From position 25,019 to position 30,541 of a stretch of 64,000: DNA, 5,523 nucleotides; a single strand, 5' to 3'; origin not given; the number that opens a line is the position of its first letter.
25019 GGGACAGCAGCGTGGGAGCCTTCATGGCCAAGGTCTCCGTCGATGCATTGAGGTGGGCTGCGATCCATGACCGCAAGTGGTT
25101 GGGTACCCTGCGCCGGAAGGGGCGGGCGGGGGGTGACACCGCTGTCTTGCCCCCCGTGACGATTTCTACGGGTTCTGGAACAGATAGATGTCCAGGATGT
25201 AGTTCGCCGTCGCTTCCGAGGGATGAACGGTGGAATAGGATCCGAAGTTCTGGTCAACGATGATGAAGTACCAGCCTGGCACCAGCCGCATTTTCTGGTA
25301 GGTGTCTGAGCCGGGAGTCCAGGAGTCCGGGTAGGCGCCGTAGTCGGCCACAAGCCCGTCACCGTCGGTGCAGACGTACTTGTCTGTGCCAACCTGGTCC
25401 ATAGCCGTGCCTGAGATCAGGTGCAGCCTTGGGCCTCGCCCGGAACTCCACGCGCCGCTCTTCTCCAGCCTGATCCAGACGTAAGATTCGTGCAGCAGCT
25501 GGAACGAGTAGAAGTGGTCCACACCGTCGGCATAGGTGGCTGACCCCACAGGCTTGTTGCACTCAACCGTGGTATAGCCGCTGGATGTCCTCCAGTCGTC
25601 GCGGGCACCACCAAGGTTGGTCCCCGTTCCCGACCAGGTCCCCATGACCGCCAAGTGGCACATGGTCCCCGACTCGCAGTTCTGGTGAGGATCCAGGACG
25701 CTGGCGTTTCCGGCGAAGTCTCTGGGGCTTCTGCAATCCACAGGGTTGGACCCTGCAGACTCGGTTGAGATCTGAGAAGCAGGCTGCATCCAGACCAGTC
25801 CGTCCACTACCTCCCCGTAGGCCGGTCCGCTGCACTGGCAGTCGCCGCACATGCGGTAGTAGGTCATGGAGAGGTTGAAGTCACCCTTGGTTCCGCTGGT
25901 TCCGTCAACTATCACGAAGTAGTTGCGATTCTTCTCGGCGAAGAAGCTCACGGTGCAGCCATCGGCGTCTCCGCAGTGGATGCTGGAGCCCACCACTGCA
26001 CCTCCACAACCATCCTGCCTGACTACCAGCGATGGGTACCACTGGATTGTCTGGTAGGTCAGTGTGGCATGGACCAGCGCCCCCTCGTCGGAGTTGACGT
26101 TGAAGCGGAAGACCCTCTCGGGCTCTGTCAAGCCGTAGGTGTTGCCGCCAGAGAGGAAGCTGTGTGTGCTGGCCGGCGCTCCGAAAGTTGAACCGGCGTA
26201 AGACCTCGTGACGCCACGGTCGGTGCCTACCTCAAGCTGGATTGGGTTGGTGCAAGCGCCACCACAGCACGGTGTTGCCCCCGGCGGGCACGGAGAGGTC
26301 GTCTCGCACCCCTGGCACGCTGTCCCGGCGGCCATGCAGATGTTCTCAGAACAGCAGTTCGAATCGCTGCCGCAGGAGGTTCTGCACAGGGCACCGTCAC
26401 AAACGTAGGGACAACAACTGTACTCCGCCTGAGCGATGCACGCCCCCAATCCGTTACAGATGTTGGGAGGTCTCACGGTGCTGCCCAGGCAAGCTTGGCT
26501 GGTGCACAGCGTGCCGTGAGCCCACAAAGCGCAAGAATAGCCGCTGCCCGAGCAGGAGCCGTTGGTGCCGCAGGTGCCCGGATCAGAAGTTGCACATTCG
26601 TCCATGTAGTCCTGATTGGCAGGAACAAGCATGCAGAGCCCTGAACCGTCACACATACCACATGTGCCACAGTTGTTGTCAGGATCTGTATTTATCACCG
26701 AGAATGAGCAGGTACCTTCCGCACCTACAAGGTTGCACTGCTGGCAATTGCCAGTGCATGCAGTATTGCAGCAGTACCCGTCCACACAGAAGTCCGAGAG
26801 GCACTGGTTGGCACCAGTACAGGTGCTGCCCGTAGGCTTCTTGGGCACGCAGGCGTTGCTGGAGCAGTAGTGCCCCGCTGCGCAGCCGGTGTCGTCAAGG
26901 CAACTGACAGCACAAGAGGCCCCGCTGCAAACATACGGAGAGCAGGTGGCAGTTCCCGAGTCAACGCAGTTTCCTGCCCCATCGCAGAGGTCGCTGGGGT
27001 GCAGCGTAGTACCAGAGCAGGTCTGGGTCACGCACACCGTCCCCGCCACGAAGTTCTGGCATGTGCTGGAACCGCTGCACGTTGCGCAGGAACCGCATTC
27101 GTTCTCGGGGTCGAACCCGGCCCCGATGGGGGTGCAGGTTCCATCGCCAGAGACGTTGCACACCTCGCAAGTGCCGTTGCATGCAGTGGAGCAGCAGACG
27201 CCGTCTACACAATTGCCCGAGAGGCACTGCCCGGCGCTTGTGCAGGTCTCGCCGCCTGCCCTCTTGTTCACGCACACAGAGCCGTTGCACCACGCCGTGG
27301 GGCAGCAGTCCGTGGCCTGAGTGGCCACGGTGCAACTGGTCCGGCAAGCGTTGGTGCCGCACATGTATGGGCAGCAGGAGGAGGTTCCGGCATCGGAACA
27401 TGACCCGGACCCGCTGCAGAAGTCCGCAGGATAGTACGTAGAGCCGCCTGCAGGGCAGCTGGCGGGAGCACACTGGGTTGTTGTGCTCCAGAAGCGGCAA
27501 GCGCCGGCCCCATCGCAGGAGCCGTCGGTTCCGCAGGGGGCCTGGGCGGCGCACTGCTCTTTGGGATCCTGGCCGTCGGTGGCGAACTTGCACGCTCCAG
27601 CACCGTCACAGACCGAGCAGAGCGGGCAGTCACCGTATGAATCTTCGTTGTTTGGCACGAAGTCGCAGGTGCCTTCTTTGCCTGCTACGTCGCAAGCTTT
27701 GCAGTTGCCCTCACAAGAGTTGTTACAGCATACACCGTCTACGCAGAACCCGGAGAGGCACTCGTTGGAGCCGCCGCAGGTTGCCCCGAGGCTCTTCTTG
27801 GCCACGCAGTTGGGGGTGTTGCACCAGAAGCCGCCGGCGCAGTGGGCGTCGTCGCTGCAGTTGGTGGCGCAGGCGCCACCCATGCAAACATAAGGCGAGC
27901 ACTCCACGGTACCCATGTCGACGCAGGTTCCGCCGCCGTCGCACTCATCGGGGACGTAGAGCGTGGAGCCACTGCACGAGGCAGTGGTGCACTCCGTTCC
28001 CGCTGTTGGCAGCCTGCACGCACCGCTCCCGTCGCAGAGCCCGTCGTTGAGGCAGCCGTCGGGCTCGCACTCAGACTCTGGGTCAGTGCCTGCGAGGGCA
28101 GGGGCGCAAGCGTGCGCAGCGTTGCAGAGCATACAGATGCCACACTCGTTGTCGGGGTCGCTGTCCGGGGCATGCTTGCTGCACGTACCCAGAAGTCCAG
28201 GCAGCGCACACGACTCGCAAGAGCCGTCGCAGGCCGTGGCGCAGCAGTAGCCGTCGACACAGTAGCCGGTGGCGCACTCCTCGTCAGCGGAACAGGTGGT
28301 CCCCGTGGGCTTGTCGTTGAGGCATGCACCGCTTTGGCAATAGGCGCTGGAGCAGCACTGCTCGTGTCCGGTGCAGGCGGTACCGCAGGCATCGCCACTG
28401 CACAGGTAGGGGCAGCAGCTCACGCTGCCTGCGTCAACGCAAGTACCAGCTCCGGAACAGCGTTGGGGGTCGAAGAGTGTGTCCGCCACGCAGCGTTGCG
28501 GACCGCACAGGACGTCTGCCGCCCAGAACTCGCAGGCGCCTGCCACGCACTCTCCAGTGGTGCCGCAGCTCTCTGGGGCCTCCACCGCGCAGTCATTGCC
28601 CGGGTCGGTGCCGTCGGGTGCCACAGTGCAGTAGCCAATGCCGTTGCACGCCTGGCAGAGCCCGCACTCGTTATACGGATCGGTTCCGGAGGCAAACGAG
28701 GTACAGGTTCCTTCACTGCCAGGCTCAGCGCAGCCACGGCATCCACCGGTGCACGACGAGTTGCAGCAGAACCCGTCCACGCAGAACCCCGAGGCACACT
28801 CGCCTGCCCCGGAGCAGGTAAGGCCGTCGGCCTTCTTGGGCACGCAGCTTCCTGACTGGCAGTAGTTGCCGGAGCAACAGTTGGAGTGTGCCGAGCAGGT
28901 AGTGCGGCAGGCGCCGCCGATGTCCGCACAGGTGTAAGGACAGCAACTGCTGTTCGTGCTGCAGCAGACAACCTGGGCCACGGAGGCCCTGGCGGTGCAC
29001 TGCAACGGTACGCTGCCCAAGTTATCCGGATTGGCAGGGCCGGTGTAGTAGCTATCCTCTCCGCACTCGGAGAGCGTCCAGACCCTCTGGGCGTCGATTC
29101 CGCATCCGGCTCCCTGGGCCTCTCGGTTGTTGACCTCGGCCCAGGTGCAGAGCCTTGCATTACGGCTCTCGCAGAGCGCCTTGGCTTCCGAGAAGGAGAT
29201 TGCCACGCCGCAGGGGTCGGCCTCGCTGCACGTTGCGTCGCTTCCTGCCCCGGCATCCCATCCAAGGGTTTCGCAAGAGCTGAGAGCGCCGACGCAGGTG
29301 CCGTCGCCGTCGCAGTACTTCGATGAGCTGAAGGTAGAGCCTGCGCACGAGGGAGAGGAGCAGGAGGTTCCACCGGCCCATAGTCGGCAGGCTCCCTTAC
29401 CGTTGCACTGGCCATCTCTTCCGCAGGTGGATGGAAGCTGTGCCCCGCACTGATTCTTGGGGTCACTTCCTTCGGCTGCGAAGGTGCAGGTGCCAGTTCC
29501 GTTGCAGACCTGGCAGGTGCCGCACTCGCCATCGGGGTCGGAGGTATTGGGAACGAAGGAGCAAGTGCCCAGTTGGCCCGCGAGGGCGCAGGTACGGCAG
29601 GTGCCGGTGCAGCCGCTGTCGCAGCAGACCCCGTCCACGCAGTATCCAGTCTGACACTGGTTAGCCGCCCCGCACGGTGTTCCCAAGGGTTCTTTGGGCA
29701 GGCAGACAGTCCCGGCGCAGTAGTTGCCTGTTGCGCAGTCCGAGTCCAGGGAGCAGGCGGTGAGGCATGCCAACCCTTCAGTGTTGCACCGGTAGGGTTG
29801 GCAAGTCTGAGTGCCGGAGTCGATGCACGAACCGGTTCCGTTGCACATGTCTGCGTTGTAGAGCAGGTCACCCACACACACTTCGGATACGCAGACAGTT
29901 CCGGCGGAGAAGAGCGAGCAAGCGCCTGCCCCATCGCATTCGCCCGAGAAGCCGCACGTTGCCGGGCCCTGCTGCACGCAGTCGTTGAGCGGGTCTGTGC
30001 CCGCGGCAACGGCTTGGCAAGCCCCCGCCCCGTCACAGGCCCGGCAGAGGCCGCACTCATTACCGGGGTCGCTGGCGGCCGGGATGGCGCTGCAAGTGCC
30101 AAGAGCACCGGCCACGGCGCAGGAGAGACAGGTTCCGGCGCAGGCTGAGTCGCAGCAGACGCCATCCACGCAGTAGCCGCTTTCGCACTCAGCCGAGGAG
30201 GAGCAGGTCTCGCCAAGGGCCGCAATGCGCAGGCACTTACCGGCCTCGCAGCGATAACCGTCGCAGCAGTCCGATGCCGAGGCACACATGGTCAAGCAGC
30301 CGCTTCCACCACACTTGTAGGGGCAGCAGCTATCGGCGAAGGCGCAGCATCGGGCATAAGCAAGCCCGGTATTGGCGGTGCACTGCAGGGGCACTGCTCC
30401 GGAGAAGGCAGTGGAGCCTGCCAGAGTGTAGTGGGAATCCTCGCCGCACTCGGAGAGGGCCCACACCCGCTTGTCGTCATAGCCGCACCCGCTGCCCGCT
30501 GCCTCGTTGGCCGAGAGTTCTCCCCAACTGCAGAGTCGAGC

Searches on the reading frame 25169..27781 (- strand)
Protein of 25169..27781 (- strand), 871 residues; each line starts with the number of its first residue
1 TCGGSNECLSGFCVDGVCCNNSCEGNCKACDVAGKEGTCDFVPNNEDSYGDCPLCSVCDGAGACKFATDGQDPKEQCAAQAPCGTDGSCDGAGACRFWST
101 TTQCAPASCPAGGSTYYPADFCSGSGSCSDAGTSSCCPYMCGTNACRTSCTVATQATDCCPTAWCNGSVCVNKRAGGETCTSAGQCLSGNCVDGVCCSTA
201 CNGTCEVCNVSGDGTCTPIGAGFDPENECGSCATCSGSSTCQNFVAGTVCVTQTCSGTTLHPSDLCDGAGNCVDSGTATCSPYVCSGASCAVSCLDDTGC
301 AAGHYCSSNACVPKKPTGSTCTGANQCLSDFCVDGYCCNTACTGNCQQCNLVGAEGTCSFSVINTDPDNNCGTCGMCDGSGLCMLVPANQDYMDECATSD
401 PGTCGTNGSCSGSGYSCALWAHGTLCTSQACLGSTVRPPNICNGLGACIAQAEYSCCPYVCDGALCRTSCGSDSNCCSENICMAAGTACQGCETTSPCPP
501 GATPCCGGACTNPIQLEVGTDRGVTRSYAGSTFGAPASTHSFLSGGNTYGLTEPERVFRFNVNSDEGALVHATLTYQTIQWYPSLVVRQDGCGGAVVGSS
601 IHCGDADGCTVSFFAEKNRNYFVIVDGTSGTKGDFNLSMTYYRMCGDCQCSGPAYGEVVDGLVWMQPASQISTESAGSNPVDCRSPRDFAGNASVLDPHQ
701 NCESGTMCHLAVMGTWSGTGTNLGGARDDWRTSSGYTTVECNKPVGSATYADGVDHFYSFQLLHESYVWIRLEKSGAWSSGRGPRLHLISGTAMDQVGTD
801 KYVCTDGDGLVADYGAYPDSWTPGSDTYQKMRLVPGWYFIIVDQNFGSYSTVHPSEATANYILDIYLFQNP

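Call 6: search_protein_families(library=pfam, proteins=[window:25169-27781:-], max_evalue=0.01)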
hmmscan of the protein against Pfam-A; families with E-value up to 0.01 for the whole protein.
window:25169-27781:- (871 aa): 1 family
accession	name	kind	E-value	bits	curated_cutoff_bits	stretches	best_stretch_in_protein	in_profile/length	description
PF23416.1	DUF7107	-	0.0034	18.1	24.6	1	293-338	1-47/48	Domain of unknown function (DUF7107)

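Call 10: search_protein_families(library=ncbifam, proteins=[window:25169-27781:-], max_evalue=0.01)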
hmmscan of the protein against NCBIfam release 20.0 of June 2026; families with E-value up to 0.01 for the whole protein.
window:25169-27781:- (871 aa): 0 families

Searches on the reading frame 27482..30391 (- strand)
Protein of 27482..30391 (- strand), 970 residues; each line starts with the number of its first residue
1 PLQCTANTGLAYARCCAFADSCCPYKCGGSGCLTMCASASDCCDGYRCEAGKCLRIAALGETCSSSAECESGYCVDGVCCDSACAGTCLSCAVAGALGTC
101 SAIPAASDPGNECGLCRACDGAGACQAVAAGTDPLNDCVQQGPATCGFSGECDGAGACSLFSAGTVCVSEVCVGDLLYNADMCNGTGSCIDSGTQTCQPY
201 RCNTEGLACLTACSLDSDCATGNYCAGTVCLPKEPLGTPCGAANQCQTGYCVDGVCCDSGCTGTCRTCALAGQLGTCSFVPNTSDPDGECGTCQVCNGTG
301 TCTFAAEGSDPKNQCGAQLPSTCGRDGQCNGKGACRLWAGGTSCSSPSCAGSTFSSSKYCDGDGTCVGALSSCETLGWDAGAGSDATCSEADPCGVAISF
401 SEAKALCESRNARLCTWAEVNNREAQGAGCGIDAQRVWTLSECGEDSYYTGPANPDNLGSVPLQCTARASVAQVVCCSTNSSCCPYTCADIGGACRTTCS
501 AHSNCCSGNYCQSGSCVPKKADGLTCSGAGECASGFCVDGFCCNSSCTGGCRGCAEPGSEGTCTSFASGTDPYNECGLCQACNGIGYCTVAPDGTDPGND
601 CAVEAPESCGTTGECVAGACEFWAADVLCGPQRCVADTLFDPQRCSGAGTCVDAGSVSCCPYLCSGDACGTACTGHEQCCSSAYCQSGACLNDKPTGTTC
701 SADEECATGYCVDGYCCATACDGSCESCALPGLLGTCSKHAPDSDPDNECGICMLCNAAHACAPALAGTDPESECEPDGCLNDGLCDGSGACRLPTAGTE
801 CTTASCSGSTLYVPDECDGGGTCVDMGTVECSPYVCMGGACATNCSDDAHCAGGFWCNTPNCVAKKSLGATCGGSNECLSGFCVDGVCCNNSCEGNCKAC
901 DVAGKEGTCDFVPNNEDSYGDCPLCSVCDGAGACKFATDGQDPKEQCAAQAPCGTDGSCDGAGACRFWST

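Call 6: search_protein_families(library=pfam, proteins=[window:27482-30391:-], max_evalue=0.01)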
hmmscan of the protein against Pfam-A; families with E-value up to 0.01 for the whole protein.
window:27482-30391:- (970 aa): 1 family
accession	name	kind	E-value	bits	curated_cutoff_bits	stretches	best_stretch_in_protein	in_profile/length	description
PF23416.1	DUF7107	-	0.00016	22.4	24.6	2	673-717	2-47/48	Domain of unknown function (DUF7107)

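Call 10: search_protein_families(library=ncbifam, proteins=[window:27482-30391:-], max_evalue=0.01)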
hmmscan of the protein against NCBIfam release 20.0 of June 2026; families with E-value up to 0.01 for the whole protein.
window:27482-30391:- (970 aa): 0 families
